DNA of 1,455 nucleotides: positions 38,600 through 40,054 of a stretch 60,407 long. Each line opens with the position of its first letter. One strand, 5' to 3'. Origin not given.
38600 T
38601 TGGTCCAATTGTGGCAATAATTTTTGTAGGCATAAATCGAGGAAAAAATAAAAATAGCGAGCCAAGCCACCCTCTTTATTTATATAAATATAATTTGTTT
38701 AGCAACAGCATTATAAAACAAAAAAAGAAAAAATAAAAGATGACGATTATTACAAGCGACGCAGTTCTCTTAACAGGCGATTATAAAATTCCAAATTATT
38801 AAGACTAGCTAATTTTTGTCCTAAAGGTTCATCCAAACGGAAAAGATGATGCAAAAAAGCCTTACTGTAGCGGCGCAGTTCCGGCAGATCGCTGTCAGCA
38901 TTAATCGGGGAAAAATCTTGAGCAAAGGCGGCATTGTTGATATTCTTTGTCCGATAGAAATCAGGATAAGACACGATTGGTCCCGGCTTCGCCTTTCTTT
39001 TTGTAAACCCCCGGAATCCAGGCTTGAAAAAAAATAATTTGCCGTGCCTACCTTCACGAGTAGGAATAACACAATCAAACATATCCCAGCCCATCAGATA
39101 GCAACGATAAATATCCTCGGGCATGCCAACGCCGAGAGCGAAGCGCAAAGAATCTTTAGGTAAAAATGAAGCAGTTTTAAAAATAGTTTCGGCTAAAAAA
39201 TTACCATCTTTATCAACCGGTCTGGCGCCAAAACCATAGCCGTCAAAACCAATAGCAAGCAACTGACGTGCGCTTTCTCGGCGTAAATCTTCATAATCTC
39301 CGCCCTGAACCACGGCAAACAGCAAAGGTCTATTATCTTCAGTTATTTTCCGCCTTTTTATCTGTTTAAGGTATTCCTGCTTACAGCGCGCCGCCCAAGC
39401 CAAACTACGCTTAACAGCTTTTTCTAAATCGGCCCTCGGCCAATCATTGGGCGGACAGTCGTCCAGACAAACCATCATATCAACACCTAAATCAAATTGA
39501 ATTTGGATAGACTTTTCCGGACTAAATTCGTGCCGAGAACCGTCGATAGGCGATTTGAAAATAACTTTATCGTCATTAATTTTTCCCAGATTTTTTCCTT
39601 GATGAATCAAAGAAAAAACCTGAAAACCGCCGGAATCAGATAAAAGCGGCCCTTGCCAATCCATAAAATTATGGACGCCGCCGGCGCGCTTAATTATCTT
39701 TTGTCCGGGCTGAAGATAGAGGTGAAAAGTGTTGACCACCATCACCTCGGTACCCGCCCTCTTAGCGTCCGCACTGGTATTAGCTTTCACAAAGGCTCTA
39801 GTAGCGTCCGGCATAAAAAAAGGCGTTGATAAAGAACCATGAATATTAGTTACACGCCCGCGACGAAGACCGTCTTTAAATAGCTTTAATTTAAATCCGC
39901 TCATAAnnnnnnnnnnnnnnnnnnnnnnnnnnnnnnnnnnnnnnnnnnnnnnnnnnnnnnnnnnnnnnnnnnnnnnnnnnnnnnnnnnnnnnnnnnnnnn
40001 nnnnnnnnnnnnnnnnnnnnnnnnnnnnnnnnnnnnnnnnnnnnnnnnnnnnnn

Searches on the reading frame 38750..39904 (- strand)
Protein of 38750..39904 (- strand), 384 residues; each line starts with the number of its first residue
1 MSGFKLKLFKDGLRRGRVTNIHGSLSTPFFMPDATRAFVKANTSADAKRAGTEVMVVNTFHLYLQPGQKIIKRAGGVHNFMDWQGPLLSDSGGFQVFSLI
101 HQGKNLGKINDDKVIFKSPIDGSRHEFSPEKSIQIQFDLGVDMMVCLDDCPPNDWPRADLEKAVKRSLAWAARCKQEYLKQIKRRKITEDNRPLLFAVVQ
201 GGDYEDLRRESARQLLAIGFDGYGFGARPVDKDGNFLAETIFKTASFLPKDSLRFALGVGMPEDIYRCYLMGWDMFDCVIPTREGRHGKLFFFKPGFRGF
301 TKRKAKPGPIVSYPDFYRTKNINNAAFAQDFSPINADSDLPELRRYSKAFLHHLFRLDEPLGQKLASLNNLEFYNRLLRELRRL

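Call 8: search_protein_families(library=pfam, proteins=[window:38750-39904:-], max_evalue=0.001)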
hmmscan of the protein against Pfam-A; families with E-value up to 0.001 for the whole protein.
window:38750-39904:- (384 aa): 1 family
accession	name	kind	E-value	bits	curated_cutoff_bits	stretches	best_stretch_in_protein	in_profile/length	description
PF01702.25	TGT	-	6.9e-101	338.3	26.3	1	13-383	3-337/357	Queuine tRNA-ribosyltransferase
